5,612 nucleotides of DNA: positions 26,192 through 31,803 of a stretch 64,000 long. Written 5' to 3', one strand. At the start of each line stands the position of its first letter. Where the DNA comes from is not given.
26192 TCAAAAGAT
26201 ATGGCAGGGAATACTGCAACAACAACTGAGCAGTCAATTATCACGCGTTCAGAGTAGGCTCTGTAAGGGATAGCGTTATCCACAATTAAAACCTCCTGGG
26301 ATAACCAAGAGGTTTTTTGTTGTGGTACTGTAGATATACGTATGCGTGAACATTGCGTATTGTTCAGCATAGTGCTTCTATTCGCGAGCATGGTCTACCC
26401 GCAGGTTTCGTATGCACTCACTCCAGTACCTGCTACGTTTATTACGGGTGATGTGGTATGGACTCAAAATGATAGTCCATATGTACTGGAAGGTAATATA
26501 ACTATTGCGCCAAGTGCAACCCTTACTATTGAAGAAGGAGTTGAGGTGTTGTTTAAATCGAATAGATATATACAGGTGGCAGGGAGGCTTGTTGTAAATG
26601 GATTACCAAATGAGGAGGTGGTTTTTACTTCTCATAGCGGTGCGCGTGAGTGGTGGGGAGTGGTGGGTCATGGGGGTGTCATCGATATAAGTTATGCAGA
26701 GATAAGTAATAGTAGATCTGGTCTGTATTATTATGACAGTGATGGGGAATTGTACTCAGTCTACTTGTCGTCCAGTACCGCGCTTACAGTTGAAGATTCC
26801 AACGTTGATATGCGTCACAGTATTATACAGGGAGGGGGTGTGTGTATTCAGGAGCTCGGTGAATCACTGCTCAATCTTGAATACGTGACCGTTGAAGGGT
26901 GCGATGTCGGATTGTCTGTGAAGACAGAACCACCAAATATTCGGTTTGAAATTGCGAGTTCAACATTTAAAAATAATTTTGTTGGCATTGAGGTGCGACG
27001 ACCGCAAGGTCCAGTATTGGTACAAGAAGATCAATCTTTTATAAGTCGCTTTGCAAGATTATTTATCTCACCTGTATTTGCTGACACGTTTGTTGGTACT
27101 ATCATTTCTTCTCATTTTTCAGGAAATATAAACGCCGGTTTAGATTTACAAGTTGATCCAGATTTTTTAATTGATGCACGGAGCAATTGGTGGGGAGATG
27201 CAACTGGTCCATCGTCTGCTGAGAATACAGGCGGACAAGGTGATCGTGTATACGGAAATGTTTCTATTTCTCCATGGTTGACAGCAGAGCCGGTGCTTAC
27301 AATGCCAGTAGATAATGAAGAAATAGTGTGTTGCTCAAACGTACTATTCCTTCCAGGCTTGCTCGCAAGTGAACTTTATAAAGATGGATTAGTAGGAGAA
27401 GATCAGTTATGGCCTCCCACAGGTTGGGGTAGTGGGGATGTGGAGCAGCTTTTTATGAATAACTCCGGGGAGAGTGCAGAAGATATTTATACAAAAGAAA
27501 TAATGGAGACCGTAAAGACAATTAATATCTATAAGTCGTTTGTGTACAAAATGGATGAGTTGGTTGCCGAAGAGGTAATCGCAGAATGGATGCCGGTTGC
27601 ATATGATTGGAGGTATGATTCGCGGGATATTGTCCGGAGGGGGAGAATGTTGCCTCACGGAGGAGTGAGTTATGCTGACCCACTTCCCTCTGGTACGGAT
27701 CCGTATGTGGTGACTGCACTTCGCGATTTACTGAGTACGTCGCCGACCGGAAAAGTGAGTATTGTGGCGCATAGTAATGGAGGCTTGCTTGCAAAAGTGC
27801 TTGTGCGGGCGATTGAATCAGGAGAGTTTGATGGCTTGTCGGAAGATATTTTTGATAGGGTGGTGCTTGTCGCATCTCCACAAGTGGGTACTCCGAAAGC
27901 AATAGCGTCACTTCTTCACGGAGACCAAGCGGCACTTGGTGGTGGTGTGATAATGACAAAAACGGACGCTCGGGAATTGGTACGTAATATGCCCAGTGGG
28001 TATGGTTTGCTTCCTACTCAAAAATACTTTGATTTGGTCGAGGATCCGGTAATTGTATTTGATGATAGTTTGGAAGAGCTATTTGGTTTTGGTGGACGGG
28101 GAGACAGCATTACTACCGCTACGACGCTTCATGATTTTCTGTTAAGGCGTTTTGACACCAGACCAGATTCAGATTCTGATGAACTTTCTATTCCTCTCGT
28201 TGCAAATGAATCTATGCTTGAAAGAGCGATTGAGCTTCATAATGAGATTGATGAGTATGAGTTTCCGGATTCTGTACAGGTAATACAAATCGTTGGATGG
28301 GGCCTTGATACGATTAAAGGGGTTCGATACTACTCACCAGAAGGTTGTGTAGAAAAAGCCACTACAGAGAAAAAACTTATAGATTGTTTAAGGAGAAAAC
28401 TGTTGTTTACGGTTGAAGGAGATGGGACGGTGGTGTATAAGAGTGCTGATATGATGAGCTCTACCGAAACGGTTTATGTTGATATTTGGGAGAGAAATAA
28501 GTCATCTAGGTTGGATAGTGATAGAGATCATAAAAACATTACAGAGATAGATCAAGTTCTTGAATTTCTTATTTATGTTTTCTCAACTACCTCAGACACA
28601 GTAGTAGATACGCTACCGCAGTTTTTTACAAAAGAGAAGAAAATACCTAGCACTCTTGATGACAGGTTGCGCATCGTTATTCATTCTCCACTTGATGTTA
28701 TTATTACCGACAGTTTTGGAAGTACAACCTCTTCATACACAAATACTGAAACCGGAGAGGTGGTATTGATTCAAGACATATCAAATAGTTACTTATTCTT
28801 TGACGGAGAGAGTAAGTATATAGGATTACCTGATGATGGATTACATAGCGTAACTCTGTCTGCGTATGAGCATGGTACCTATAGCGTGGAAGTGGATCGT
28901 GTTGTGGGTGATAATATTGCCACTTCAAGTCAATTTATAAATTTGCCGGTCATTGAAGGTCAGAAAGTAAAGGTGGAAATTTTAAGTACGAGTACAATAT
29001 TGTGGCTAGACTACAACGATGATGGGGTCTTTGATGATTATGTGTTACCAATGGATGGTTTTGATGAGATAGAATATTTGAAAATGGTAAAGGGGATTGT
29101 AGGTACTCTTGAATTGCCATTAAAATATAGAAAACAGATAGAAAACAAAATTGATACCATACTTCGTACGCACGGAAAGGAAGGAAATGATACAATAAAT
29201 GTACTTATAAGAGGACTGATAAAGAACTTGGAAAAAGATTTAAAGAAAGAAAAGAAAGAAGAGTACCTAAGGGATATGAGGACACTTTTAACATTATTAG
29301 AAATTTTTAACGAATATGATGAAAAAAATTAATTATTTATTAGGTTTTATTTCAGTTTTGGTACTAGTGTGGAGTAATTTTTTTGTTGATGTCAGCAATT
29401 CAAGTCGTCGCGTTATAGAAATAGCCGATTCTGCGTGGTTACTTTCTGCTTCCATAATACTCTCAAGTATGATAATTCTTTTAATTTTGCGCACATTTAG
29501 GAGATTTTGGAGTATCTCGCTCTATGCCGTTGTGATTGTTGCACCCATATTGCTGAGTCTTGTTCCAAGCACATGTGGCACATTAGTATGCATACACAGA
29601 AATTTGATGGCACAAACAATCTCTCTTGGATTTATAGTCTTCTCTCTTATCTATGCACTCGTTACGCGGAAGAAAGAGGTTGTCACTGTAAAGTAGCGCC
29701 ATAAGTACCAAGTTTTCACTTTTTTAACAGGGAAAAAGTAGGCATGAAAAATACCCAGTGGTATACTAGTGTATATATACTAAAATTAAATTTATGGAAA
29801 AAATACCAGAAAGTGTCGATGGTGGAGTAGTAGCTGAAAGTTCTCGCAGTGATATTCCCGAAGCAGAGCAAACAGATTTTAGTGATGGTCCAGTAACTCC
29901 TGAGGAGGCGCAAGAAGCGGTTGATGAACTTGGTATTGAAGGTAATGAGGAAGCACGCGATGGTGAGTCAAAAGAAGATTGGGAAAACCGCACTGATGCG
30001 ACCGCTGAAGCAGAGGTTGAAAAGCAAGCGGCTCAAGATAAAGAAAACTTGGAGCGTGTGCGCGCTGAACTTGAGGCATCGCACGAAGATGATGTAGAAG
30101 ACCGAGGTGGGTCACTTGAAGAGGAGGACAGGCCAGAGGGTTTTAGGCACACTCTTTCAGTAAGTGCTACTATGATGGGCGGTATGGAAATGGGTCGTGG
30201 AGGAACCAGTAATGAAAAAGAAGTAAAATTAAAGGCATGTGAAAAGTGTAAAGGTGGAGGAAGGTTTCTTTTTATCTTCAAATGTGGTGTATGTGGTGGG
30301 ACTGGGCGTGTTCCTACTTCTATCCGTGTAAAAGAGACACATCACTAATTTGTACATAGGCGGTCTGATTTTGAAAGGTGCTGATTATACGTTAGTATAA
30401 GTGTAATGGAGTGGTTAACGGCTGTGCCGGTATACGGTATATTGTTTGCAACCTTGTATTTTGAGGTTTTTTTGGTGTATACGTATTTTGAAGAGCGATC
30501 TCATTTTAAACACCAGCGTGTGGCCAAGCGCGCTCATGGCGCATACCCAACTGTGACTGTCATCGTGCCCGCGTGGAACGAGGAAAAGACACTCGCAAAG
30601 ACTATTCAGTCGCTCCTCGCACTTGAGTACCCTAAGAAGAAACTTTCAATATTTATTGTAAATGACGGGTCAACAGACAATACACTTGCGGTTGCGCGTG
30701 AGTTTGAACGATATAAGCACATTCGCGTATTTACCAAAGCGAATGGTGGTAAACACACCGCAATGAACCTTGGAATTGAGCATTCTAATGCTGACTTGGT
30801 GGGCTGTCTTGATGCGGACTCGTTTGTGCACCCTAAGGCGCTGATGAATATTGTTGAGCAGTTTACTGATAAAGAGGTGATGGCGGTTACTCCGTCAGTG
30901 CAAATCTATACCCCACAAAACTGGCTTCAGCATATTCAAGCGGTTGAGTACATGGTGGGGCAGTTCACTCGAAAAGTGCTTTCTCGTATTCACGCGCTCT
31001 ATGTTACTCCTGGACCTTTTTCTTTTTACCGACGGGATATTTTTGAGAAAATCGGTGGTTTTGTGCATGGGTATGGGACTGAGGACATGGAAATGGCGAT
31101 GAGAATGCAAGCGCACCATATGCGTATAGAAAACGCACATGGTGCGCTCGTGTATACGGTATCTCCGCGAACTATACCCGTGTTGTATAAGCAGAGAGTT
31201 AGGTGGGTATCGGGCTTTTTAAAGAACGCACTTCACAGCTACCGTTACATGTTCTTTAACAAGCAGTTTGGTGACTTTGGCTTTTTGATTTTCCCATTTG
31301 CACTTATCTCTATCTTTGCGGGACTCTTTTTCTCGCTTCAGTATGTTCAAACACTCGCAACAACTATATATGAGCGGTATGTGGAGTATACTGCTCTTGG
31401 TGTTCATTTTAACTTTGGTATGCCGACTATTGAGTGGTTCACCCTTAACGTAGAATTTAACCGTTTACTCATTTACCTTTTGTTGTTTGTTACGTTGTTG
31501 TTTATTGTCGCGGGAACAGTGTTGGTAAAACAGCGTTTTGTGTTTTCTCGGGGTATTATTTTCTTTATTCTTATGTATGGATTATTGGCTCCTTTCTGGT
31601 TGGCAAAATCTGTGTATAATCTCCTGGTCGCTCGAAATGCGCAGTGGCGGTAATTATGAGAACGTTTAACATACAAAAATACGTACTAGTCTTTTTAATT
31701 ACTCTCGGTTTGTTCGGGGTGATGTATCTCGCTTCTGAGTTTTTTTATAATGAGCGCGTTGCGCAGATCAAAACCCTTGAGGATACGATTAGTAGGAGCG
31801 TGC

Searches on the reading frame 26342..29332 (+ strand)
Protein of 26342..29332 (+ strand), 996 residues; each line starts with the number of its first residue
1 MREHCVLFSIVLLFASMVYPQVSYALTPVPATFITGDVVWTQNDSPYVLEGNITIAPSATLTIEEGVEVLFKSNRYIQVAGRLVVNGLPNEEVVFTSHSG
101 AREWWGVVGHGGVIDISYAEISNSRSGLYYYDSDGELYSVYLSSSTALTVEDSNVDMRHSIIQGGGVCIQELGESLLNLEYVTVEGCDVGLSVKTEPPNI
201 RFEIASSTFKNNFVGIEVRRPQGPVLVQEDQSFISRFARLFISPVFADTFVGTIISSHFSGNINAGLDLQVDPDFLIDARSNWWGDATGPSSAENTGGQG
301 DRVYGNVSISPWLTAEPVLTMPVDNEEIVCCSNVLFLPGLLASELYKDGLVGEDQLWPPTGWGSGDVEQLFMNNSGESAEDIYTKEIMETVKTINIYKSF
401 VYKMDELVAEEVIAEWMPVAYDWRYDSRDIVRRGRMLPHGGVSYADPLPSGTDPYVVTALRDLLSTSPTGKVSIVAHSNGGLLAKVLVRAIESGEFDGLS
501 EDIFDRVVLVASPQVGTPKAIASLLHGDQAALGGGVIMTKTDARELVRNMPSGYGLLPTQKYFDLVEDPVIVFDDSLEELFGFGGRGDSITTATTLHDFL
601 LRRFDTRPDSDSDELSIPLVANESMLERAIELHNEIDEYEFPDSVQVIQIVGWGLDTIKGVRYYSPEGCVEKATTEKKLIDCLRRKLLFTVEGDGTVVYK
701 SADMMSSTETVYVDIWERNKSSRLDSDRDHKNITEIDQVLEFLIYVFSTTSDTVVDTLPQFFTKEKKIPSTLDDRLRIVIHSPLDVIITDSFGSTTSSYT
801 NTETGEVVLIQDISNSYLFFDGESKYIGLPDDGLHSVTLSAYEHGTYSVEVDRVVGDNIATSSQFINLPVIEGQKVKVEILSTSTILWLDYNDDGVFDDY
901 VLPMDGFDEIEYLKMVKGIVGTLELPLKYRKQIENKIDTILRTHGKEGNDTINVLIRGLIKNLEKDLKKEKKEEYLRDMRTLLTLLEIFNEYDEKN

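Call 12: search_protein_families(library=pfam, proteins=[window:26342-29332:+], max_evalue=0.01)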
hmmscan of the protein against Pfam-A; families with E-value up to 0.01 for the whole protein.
window:26342-29332:+ (996 aa): 2 families
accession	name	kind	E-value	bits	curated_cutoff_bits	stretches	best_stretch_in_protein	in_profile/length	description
PF02450.21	LCAT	-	3.1e-07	30.4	21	1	462-704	113-358/392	Lecithin:cholesterol acyltransferase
PF24096.1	DUF7379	-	0.00028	21.4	33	1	465-520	65-118/191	Domain of unknown function (DUF7379)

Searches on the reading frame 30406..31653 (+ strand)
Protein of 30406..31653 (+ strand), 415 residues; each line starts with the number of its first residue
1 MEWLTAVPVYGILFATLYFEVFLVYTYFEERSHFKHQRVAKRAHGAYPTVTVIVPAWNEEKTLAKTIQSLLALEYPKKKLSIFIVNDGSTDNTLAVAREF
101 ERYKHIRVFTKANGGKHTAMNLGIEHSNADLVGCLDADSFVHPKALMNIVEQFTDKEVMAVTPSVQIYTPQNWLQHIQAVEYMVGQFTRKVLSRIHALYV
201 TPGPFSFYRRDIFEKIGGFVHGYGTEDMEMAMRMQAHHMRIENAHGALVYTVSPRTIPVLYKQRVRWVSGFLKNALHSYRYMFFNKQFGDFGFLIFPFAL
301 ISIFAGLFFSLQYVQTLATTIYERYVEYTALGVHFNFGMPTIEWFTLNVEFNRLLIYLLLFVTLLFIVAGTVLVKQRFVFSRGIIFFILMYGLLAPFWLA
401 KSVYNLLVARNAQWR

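Call 33: search_protein_families(library=pfam, proteins=[window:30406-31653:+], max_evalue=0.001)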
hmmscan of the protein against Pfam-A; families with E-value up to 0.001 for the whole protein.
window:30406-31653:+ (415 aa): 8 families
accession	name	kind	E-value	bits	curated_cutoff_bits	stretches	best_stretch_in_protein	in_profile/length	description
PF00535.33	Glycos_transf_2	-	7.3e-34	117.6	23.3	1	51-217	1-168/168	Glycosyl transferase family 2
PF13641.12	Glyco_tranf_2_3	-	1.4e-33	117.2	27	1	48-270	1-230/230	Glycosyltransferase like family 2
PF13632.12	Glyco_trans_2_3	-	3.1e-20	73.3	27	1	134-395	4-194/198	Glycosyl transferase family group 2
PF10111.15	Glyco_tranf_2_2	-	4.7e-12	46.4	27.3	1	51-273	1-237/276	Glycosyltransferase like family 2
PF13506.12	Glyco_transf_21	-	1.6e-11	44.4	21.7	1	115-267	17-172/174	Glycosyl transferase family 21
PF03142.21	Chitin_synth_2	-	3.9e-11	42.7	27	1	122-210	195-286/527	Chitin synthase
PF02709.20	Glyco_transf_7C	-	4.1e-05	23.6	23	1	207-246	25-67/78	N-terminal domain of galactosyltransferase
PF13704.12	Glyco_tranf_2_4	-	0.00014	22.7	27.5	1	58-143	2-86/98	Glycosyl transferase family 2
